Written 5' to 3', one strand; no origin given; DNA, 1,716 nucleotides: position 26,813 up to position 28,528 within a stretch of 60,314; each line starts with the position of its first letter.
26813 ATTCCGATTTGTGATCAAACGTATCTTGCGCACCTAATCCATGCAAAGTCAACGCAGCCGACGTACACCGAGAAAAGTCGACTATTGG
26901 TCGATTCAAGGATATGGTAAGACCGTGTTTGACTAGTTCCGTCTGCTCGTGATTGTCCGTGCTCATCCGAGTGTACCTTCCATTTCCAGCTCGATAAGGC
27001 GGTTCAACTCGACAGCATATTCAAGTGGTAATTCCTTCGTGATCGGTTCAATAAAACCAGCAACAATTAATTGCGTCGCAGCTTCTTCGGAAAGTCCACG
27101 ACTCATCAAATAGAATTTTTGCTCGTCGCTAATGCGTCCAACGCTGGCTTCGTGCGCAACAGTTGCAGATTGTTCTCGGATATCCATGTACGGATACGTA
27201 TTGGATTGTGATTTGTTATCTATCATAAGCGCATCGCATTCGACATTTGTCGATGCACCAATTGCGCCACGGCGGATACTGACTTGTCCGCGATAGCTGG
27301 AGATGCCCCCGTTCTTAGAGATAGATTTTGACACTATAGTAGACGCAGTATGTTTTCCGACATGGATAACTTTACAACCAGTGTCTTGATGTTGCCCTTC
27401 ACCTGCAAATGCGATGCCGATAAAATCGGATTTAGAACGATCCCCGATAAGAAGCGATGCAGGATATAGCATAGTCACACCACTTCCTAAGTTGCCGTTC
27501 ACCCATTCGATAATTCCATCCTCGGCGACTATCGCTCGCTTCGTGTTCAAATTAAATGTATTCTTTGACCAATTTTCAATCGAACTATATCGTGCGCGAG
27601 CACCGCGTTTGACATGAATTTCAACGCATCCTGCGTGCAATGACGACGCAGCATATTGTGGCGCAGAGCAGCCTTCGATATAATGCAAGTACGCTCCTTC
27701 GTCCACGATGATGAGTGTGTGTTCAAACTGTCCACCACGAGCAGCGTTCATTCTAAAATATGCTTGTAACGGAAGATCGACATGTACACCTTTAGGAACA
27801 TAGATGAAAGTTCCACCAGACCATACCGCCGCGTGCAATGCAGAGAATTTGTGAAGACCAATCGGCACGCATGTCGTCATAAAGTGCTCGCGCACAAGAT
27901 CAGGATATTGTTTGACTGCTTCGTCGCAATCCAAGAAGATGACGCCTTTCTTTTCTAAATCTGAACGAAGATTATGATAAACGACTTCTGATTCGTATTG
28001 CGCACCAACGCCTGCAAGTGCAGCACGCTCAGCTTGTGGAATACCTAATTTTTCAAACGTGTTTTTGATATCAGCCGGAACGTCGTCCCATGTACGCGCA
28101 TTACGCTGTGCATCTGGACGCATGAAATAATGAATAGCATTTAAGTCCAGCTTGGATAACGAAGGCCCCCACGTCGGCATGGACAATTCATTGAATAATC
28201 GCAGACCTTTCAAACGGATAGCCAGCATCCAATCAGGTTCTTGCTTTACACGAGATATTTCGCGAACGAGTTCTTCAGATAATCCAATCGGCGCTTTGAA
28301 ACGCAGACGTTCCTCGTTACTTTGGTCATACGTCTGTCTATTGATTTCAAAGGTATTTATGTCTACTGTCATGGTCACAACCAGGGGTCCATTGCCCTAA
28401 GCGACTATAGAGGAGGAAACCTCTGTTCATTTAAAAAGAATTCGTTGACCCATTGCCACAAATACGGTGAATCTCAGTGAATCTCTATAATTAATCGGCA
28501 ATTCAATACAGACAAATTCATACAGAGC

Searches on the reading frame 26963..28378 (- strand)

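Call 70: search_protein_families(library=pfam, proteins=[window:26963-28378:-], max_evalue=0.00001)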
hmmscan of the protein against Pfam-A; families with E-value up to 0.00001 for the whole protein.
window:26963-28378:- (471 aa): 2 families
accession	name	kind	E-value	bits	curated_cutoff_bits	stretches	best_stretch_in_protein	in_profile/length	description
PF01458.23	SUFBD_core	-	1e-81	274.3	27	1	208-442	1-232/232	SUF system FeS cluster assembly, SufBD core domain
PF19295.5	SufBD_N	-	2.8e-06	27.5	23.5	1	139-205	106-171/172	SufBD protein N-terminal region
